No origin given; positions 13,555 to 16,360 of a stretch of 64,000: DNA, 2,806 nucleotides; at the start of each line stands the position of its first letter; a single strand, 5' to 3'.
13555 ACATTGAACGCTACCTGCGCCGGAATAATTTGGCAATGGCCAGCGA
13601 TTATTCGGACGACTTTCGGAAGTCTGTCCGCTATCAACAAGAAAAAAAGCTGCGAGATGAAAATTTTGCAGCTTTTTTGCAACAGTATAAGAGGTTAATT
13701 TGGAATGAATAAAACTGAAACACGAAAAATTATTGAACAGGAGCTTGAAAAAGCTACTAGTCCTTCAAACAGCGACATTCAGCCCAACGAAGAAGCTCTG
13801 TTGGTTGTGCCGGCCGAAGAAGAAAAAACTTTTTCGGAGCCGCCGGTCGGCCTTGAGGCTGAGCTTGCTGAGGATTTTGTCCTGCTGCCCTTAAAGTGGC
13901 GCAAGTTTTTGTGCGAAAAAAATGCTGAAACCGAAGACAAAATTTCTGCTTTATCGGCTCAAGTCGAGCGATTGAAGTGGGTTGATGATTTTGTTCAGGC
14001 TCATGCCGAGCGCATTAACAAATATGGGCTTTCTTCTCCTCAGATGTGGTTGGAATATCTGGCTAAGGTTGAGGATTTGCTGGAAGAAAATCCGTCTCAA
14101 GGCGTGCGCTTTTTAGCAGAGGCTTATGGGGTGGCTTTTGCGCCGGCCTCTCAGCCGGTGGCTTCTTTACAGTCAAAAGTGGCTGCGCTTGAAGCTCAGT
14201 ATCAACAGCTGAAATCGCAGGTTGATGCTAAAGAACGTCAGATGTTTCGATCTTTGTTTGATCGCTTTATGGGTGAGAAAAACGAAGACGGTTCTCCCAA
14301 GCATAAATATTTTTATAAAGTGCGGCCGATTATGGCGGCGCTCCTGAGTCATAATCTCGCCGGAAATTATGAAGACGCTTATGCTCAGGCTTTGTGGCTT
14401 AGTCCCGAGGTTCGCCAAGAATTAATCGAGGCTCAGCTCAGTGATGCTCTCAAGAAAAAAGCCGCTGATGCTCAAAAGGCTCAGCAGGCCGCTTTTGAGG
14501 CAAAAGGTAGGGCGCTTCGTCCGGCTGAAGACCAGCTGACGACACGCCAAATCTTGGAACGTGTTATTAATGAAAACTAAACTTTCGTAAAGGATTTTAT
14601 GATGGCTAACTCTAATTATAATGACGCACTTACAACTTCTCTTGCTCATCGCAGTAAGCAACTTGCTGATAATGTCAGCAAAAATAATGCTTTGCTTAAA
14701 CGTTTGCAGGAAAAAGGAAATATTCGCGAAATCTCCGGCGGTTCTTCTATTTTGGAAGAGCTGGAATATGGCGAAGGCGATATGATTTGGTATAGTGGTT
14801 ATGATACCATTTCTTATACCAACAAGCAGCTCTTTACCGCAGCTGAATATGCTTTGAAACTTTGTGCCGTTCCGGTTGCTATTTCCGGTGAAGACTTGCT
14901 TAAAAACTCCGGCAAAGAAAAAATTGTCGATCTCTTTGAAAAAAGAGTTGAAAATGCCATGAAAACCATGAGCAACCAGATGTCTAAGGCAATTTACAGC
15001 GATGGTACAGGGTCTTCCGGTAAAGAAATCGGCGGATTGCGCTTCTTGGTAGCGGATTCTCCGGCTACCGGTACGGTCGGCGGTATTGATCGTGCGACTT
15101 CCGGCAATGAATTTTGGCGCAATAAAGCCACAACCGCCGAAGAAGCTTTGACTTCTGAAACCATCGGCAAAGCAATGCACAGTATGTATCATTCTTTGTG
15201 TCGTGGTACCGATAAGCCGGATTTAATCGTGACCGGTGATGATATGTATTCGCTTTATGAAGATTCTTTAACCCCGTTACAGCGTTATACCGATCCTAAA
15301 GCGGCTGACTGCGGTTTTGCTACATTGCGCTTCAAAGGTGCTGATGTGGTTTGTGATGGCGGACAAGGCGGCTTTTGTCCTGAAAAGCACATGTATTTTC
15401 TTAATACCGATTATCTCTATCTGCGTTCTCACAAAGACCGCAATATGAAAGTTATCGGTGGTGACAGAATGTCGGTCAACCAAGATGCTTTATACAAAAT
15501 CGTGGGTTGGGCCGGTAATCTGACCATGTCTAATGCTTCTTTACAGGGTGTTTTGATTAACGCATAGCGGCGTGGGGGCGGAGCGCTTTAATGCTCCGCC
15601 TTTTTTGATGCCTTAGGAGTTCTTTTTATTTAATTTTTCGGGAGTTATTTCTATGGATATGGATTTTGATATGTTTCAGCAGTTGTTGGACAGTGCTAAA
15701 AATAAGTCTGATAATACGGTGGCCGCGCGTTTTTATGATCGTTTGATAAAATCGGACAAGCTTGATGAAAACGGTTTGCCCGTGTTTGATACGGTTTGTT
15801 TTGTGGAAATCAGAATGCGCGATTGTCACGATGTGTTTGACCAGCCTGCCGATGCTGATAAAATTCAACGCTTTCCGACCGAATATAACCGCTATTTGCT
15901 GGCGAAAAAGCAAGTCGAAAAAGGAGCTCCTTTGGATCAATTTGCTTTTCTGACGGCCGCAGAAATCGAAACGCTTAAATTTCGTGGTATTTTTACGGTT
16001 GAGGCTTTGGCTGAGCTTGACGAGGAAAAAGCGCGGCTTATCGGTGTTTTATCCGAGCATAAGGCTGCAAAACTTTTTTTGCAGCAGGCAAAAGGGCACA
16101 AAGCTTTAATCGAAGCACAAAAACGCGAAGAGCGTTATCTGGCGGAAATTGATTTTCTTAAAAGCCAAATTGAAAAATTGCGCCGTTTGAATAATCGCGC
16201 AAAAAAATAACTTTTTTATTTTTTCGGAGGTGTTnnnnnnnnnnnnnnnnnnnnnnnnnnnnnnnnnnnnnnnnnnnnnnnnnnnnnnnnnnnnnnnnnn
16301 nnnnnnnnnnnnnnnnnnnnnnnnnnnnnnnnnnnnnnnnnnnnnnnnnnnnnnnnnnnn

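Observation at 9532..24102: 14.5-kb phage head-tail-lysis cluster with no integrase, repressor, replication or anti-termination genes: defective prophage or domesticated (GTA-like) particle locus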

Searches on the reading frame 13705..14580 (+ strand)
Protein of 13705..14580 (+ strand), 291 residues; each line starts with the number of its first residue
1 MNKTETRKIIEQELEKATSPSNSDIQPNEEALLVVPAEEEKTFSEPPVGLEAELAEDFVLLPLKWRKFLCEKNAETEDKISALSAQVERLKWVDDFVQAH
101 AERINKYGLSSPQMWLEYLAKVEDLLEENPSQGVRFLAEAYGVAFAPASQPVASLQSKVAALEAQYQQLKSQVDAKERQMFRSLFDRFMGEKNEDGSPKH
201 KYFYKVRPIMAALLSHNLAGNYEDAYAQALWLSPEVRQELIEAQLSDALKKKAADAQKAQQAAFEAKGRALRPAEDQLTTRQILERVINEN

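Call 6: search_protein_families(library=pfam, proteins=[window:13705-14580:+], max_evalue=0.01)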
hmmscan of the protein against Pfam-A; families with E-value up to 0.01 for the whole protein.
window:13705-14580:+ (291 aa): 2 families
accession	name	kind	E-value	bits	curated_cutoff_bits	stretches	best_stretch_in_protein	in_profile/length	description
PF18593.6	CdiI_2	-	0.00033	21.8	26.7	0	94-151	18-77/91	CdiI immunity protein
PF08349.16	DUF1722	-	0.0027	18.4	22.5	0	121-191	14-84/117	Protein of unknown function (DUF1722)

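Call 17: search_protein_families(library=phrogs, proteins=[window:13705-14580:+], max_evalue=0.001)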
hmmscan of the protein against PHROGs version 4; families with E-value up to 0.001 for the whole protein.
window:13705-14580:+ (291 aa): 0 families

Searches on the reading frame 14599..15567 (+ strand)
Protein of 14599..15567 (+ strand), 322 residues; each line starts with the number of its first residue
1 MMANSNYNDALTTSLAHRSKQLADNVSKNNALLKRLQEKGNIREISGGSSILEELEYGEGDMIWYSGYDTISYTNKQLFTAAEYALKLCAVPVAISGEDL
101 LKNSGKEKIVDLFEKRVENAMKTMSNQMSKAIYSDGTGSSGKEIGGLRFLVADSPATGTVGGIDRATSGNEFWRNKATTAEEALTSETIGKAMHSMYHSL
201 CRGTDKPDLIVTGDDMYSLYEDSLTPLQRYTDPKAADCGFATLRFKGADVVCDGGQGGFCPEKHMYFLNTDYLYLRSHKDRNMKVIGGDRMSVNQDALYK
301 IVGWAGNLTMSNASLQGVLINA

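Call 6: search_protein_families(library=pfam, proteins=[window:14599-15567:+], max_evalue=0.01)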
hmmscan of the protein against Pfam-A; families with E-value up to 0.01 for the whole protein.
window:14599-15567:+ (322 aa): 1 family
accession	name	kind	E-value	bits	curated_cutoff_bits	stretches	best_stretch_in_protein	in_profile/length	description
PF17236.8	SU10_MCP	-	0.00029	20.9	24.1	1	103-278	95-252/292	SU10 major capsid protein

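Call 17: search_protein_families(library=phrogs, proteins=[window:14599-15567:+], max_evalue=0.001)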
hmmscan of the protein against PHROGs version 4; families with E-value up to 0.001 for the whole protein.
window:14599-15567:+ (322 aa): 2 families
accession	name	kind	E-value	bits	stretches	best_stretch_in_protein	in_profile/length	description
phrog_9953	-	head and packaging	2e-107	360.4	1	1-321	3-328/329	major head protein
phrog_14242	-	head and packaging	3.1e-07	30.4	1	137-277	210-341/396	major head protein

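Call 19: search_dna_similar(query=window:14599-15567:+, collection=phages, mode=protein, max_rows=30)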
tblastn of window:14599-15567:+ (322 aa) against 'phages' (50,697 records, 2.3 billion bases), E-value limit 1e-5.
Records with a match: 57; places in all: 57; records where one place covers at least 80% of the query: 53.
Best place of each record, by identity: 60-80% 1; <60% 56.
By first word of the organism name: Brucella 41; Bacteriophage 4; Myxococcus 3; Caudoviricetes 2; Microcystis 2; Bradyrhizobium 1; Stenotrophomonas 1; Ruegeria 1; Rhizobium 1; Methanosarcina 1.
By host as written in the record: Brucella abortus S19 14; - 6; Brucella sp. 6; Brucella abortus 141 5; Brucella abortus 4; Myxococcus xanthus strain DK883 2; brucella abortus 141 2; Brucella melitensis 16M 2; and 15 more.
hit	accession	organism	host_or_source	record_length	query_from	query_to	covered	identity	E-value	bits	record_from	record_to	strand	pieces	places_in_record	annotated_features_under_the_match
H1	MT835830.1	Bacteriophage sp.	human fecal samples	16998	2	321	99%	74.1%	5e-155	485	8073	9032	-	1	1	record has no annotation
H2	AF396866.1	Myxococcus phage Mx8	Myxococcus xanthus strain DK883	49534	1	320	99%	47.2%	1e-84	283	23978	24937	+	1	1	major virion structural protein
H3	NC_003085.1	Myxococcus phage Mx8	Myxococcus xanthus strain DK883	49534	1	320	99%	47.2%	1e-84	283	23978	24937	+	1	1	major head protein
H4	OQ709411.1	Myxococcus phage Mx9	Myxococcus xanthus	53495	1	320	99%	46.3%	2e-87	291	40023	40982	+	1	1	putative major capsid protein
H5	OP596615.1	Bradyrhizobium phage ppBjS10J-1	Bradyrhizobium japonicum S10J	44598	2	319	99%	45.5%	2e-83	280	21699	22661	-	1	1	major capsid protein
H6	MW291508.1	Stenotrophomonas phage BUCT555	Stenotrophomonas maltophilia 1207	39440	2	322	100%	44.4%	8e-81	272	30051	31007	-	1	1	major capsid protein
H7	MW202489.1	Bacteriophage sp.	Manatee Spring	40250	1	319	99%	40.6%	2e-61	216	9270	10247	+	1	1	major virion structural protein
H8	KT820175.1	Ruegeria phage 45A6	Ruegeria mobilis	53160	1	319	99%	39.4%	2e-56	202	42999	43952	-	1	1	hypothetical protein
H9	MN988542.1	Rhizobium phage RHph_I3_18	Rhizobium phaseoli I3_18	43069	6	312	95%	34.2%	5e-40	155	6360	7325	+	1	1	hypothetical protein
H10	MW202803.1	Caudoviricetes sp.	Manatee Spring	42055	7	318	97%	29.5%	3e-23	106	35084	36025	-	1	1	major capsid protein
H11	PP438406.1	Microcystis phage Mwe-JY13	Microcystis wesenbergii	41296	6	322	98%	28.1%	1e-32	133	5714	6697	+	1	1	major head protein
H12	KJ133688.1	Brucella phage 02_19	Brucella abortus S19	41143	1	322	100%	27.4%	2e-31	130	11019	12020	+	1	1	major head protein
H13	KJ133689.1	Brucella phage 02_141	Brucella abortus 141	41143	1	322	100%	27.4%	2e-31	130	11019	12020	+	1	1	major head protein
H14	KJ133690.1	Brucella phage 11sa_19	Brucella abortus S19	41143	1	322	100%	27.4%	2e-31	130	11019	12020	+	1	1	major head protein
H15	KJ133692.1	Brucella phage 110_19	Brucella abortus S19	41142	1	322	100%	27.4%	2e-31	130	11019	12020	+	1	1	major head protein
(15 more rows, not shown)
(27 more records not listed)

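Call 31: search_solved_structures(query=window:14599-15567:+, max_evalue=1)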
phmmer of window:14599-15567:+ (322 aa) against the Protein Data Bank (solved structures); distinct sequences matched with E-value up to 1: 0.

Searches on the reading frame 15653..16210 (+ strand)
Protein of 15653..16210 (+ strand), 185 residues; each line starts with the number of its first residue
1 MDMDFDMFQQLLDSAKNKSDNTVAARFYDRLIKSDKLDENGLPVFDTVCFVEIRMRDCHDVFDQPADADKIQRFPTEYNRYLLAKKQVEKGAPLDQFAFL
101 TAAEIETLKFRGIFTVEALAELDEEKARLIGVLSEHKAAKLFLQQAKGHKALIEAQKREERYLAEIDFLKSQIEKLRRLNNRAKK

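Call 6: search_protein_families(library=pfam, proteins=[window:15653-16210:+], max_evalue=0.01)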
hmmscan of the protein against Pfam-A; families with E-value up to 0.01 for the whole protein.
window:15653-16210:+ (185 aa): 0 families

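Call 17: search_protein_families(library=phrogs, proteins=[window:15653-16210:+], max_evalue=0.001)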
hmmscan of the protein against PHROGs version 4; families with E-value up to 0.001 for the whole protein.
window:15653-16210:+ (185 aa): 1 family
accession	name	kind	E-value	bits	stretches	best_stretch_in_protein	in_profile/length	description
phrog_20268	-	unknown function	4.5e-10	40.6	1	38-179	30-176/227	-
